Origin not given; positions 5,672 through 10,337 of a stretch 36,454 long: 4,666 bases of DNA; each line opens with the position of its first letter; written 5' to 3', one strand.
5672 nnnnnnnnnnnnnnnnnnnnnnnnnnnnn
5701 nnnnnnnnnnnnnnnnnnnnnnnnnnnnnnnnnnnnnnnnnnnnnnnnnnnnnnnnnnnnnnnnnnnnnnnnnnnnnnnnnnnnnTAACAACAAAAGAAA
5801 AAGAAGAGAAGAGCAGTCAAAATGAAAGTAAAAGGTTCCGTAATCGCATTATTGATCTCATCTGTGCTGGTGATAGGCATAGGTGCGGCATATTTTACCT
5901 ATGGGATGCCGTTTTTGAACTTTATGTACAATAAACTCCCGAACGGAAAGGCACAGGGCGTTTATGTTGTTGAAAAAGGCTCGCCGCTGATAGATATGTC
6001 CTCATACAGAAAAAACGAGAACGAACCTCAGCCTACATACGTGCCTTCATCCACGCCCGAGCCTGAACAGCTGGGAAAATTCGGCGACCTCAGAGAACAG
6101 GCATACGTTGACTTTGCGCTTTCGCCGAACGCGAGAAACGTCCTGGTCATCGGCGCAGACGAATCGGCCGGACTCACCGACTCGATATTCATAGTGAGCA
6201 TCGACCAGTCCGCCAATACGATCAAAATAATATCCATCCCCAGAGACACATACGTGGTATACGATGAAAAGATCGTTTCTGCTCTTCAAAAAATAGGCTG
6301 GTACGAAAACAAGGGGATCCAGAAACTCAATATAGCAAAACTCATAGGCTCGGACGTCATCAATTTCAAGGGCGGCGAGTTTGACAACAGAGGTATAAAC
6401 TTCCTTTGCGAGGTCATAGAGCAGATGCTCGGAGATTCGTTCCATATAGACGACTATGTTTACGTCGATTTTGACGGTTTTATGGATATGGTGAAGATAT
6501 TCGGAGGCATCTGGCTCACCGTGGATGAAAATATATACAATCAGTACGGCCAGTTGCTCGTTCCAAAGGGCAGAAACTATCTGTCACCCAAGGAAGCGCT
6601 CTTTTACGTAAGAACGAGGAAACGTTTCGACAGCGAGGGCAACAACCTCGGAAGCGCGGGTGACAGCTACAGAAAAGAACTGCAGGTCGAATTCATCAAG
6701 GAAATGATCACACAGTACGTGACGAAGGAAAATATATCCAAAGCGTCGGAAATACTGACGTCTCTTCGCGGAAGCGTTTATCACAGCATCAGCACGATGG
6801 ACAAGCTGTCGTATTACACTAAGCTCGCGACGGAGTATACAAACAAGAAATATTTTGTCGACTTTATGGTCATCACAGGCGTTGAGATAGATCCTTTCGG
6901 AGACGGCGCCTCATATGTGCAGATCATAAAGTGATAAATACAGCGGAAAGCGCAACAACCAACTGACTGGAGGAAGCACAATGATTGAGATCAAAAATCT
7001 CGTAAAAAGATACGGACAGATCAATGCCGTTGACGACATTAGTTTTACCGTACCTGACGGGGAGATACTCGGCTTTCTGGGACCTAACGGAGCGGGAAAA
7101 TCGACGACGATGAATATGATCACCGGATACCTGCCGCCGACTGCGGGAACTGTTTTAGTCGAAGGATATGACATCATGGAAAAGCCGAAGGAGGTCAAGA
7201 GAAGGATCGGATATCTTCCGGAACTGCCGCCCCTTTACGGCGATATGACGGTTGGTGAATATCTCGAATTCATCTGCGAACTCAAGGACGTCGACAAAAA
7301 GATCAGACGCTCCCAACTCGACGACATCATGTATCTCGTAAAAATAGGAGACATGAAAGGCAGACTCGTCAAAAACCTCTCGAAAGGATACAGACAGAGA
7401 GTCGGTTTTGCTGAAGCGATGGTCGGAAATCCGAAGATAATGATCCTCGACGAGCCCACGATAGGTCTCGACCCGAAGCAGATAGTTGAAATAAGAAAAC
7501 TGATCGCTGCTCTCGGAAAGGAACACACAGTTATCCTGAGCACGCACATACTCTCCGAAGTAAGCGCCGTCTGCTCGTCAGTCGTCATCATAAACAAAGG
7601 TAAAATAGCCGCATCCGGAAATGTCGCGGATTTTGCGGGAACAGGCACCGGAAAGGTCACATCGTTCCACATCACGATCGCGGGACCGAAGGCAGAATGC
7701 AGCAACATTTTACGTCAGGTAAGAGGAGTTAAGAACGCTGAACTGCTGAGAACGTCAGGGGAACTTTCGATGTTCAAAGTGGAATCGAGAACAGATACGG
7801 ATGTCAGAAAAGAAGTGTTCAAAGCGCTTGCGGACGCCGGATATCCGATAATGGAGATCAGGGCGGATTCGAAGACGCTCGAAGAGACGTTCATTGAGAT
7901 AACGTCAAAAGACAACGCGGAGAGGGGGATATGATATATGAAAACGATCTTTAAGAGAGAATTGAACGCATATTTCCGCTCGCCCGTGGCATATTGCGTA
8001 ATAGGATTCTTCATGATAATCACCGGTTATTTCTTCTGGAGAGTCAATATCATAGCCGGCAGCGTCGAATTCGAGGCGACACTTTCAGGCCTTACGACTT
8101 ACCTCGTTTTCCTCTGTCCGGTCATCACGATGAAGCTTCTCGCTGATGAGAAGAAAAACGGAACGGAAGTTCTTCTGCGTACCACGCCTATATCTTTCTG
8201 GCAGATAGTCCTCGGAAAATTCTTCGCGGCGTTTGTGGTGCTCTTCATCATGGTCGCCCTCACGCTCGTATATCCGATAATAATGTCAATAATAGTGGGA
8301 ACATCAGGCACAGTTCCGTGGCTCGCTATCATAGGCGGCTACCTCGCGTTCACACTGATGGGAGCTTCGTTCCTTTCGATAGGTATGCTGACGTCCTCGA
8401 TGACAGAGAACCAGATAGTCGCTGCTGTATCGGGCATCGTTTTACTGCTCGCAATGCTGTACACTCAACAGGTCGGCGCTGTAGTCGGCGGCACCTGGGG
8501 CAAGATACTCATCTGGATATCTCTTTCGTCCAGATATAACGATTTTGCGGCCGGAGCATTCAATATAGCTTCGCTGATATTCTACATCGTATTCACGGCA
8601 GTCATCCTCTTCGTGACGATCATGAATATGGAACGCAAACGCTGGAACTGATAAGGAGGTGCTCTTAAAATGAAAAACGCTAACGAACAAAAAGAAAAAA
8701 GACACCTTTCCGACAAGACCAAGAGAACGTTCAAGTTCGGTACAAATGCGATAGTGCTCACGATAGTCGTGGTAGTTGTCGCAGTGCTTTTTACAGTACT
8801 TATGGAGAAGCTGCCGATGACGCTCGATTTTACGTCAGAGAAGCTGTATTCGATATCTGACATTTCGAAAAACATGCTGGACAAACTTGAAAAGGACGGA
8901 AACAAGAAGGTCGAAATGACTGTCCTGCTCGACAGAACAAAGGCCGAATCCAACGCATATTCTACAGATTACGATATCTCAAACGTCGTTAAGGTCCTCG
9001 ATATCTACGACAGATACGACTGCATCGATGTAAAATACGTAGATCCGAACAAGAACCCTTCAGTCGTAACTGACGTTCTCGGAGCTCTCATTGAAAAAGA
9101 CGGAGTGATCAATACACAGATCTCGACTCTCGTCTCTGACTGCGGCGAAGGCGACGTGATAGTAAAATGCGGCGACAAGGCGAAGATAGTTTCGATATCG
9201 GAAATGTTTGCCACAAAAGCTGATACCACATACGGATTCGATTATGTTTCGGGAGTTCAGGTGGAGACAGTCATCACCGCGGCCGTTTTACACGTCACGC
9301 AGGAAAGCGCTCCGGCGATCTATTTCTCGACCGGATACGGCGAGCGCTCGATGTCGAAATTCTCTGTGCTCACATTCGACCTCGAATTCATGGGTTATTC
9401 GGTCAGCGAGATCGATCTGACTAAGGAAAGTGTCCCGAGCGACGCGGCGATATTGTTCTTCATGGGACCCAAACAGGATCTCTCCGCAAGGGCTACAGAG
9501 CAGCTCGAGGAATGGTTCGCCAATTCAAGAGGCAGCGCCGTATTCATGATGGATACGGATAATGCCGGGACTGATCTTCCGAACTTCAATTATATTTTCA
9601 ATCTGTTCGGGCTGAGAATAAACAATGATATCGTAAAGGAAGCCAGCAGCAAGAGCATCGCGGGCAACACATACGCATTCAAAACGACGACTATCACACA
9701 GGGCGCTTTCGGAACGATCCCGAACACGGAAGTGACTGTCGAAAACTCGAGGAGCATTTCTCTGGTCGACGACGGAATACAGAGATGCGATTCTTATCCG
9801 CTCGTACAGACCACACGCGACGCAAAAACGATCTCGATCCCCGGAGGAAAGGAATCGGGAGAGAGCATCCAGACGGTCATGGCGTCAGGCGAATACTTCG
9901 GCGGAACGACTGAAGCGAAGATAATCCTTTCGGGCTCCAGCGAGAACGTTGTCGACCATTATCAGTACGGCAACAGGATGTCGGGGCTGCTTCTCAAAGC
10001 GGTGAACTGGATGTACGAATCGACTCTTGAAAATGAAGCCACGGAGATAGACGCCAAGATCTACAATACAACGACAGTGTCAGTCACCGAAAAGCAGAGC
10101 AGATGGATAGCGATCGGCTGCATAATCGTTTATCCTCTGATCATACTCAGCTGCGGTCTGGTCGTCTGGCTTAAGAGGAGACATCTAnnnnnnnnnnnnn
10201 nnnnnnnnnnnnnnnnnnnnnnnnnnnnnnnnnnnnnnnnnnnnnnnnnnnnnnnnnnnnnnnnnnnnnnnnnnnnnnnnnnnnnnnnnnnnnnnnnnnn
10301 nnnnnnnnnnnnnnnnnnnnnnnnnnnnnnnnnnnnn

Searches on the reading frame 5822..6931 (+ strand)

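Call 22: search_protein_families(library=pfam, proteins=[window:5822-6931:+], max_evalue=0.00001)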
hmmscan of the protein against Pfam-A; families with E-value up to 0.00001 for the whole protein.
window:5822-6931:+ (370 aa): 1 family
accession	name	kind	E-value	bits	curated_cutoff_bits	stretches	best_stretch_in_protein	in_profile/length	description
PF03816.19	LytR_cpsA_psr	-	1.2e-25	90.9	24.6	1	119-298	2-147/150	LytR_cpsA_psr family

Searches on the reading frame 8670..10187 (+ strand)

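Call 22: search_protein_families(library=pfam, proteins=[window:8670-10187:+], max_evalue=0.00001)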
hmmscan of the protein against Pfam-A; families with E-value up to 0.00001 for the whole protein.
window:8670-10187:+ (506 aa): 1 family
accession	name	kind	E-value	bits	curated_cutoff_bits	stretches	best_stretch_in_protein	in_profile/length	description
PF09822.16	ABC_transp_aux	-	8.6e-09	35.5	34.7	1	215-332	2-129/288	ABC-type uncharacterized transport system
